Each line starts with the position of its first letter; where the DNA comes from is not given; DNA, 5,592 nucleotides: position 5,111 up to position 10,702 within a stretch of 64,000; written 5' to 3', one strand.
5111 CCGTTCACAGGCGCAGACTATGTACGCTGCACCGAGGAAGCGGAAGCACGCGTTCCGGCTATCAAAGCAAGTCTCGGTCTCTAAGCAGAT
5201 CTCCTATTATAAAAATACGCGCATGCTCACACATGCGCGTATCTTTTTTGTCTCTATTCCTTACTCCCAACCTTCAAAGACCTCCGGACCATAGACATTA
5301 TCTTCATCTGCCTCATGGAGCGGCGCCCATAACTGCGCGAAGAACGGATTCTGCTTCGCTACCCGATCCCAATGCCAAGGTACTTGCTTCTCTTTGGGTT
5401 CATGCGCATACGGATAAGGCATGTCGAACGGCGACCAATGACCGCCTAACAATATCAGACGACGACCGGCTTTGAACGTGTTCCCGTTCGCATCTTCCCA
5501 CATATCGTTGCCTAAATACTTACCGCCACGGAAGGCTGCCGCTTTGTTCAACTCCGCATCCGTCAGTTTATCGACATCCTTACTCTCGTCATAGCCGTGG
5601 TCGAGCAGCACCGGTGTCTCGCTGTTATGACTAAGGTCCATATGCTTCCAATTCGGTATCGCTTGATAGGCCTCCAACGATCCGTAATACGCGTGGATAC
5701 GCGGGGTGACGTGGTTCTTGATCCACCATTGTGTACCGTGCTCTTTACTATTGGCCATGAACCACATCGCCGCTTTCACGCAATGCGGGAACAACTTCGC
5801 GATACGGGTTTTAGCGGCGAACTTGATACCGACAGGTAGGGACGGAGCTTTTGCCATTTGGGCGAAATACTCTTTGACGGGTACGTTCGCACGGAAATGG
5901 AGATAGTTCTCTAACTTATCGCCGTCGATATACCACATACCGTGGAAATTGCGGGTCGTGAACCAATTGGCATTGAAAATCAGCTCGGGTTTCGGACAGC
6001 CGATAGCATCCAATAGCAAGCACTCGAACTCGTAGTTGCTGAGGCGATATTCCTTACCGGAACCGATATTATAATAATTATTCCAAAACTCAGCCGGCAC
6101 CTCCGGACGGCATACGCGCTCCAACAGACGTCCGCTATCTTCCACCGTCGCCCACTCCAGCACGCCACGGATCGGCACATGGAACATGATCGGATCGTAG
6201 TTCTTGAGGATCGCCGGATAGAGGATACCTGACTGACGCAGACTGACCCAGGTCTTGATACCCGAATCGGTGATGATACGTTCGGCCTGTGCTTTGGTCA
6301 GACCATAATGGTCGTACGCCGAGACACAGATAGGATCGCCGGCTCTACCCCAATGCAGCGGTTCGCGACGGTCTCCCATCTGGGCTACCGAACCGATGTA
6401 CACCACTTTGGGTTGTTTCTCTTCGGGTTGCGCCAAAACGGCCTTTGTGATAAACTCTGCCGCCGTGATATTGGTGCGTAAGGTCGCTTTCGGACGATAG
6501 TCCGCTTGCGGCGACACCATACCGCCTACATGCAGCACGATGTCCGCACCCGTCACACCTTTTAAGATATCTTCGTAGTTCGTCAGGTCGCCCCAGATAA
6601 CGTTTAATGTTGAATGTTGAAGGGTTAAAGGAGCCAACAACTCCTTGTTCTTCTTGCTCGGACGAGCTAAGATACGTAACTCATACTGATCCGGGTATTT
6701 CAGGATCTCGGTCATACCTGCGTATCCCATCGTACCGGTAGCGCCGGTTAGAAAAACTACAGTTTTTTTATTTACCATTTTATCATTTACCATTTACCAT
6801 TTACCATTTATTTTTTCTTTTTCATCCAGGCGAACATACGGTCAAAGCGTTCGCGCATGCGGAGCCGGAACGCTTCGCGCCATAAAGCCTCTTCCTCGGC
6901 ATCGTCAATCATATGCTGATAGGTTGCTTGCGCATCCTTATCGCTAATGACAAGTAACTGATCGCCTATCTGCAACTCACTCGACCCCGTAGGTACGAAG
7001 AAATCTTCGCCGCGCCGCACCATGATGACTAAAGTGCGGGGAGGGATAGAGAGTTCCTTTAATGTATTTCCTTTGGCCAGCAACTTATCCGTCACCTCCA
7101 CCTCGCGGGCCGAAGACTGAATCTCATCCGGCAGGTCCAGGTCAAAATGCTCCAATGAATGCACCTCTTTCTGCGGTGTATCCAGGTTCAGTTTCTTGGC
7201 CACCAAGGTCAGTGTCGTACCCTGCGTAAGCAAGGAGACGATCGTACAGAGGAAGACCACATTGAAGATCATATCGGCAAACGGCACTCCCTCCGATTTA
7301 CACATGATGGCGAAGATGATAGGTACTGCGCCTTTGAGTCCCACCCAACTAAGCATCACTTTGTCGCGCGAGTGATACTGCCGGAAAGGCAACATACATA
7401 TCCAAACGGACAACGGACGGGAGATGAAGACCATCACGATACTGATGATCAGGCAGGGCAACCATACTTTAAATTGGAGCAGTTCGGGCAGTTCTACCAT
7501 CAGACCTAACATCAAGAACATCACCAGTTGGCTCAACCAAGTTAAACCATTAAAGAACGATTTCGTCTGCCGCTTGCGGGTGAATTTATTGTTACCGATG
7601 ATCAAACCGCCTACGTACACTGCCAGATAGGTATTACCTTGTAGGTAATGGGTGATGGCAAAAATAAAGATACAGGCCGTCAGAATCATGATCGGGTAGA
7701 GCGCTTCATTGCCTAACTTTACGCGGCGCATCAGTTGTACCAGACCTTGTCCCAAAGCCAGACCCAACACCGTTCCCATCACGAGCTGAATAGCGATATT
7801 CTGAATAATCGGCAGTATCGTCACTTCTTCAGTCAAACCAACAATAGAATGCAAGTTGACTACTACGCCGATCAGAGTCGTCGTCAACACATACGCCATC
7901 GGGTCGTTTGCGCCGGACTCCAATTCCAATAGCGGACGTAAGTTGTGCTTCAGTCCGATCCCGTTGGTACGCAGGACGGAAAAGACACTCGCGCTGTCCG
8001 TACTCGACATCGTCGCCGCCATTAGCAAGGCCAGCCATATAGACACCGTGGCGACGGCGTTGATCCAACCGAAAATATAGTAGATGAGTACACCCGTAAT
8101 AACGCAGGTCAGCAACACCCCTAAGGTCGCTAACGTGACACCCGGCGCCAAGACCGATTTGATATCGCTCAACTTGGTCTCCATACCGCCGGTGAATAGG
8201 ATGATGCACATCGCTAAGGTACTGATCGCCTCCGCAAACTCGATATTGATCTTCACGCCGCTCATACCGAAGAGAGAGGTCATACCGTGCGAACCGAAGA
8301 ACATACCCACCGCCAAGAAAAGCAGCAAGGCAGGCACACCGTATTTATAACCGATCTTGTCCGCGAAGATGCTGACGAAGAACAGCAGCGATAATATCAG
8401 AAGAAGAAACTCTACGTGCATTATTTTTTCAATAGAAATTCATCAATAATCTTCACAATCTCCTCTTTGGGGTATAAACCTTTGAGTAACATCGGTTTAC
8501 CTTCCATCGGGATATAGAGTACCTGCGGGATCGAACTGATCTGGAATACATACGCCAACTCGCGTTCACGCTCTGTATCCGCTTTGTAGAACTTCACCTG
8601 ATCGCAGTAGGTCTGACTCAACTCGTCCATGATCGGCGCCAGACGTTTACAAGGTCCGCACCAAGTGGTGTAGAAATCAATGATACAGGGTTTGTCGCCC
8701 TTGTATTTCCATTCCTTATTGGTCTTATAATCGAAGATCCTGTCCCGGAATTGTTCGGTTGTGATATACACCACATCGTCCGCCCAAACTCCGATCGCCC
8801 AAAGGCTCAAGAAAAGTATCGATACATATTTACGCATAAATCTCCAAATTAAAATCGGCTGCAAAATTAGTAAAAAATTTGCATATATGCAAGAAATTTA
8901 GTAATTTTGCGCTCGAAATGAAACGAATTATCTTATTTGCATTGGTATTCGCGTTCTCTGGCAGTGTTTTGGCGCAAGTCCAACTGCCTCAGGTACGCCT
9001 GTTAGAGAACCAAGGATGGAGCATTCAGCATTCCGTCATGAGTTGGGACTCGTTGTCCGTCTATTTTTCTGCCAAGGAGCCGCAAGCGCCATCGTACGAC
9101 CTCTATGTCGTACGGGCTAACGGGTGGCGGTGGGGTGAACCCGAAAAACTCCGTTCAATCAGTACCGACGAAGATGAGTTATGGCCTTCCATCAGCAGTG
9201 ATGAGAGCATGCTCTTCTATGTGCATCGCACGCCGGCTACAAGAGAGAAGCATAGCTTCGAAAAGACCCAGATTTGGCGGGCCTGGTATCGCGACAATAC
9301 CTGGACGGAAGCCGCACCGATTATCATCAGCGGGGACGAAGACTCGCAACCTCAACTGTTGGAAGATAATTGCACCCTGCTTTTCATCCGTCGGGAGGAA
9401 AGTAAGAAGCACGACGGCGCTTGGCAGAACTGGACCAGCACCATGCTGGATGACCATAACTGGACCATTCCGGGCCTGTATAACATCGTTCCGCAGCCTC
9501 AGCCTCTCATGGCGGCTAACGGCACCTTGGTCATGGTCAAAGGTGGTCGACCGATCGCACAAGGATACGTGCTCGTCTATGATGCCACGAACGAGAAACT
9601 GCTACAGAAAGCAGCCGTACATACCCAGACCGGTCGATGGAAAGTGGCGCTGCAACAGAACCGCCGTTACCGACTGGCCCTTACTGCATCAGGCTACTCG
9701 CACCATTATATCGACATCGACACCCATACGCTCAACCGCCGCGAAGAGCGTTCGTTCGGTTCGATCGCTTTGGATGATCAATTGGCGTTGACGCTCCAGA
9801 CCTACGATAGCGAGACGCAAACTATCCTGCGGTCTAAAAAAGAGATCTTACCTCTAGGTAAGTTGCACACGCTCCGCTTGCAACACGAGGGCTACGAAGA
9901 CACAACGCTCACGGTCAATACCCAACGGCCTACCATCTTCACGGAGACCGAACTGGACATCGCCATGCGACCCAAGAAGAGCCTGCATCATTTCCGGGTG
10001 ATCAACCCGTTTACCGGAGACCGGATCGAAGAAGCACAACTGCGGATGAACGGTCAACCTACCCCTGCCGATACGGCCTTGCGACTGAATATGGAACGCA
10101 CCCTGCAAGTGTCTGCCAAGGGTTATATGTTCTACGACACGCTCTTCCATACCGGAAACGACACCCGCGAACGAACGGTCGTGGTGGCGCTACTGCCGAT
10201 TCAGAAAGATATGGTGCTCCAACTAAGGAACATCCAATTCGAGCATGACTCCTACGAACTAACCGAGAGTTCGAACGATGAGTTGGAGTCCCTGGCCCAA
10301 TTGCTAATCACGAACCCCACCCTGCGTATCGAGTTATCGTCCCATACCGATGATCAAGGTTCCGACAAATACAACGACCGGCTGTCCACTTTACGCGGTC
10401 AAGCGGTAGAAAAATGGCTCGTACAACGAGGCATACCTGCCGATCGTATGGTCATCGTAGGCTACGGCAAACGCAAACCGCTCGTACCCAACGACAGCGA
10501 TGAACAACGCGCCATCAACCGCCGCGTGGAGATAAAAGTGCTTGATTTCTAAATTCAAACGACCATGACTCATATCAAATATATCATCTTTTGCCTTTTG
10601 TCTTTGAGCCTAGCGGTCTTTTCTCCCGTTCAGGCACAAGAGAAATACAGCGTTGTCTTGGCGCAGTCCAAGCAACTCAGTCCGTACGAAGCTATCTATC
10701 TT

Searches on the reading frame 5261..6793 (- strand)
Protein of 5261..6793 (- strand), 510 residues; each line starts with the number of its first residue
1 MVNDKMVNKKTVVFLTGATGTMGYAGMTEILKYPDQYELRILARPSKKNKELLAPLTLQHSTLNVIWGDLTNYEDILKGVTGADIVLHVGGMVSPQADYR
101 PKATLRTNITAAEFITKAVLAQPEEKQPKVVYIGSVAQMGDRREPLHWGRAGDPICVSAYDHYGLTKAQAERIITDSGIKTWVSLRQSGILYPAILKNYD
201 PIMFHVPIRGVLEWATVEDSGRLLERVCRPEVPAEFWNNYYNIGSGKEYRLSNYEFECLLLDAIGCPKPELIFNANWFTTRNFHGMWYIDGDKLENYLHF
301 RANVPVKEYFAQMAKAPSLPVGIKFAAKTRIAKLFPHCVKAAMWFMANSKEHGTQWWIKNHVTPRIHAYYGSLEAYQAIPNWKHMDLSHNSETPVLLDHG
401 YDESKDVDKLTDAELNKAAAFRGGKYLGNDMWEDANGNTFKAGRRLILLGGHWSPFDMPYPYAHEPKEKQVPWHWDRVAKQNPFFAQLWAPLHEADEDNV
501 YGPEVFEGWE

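Call 85: search_protein_families(library=pfam, proteins=[window:5261-6793:-], max_evalue=0.00001)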
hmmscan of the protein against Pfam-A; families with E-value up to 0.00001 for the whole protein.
window:5261-6793:- (510 aa): 2 families
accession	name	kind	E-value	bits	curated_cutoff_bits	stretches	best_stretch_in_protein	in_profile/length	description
PF01073.25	3Beta_HSD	-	7.3e-09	35.5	22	1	15-177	2-160/280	3-beta hydroxysteroid dehydrogenase/isomerase family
PF13460.12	NAD_binding_10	-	1.5e-07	31.9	27.2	1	17-189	1-145/184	NAD(P)H-binding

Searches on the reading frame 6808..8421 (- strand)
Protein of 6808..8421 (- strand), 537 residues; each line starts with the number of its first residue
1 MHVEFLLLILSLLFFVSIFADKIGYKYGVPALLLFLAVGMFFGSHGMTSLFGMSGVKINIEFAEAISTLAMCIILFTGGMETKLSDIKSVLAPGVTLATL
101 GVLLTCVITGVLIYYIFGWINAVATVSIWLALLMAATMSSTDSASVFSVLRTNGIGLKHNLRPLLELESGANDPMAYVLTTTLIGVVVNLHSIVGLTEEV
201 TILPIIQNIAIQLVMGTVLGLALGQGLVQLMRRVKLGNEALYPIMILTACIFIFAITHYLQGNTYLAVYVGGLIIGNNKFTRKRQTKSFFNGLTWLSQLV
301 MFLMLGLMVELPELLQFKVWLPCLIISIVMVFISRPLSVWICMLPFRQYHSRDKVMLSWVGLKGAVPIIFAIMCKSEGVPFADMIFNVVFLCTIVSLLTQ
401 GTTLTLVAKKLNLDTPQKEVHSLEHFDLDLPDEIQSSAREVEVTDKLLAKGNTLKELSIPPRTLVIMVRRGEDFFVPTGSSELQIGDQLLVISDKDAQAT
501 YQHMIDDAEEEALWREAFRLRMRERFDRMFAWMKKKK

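Call 85: search_protein_families(library=pfam, proteins=[window:6808-8421:-], max_evalue=0.00001)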
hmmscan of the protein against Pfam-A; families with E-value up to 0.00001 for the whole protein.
window:6808-8421:- (537 aa): 2 families
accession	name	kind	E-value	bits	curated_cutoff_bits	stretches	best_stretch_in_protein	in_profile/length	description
PF00999.27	Na_H_Exchanger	-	9e-49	166.7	26.2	1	13-409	4-374/375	Sodium/hydrogen exchanger, transmembrane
PF02080.26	TrkA_C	-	3.1e-08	33.8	27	1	440-500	3-65/71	TrkA-C domain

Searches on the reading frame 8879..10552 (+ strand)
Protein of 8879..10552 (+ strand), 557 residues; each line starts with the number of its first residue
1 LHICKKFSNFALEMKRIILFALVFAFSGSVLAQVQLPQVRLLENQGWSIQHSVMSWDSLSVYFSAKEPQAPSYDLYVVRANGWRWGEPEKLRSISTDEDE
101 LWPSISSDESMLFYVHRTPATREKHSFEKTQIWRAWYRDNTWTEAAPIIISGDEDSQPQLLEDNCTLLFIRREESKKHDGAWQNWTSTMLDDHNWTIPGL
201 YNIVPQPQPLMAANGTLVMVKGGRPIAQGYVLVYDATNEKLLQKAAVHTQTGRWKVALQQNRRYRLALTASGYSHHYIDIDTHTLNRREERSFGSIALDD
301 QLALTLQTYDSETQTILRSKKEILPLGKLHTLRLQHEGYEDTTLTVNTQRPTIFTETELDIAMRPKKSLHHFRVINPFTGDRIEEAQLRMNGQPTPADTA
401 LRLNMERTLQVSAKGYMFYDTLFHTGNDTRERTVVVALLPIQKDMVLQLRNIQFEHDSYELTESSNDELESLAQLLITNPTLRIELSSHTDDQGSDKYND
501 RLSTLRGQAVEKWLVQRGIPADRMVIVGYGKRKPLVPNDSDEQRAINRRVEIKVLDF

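Call 85: search_protein_families(library=pfam, proteins=[window:8879-10552:+], max_evalue=0.00001)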
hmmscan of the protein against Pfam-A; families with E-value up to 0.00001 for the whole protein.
window:8879-10552:+ (557 aa): 1 family
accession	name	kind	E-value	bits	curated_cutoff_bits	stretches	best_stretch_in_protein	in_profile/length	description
PF00691.25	OmpA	-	1.3e-21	77.2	27.2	1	454-548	2-98/98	OmpA family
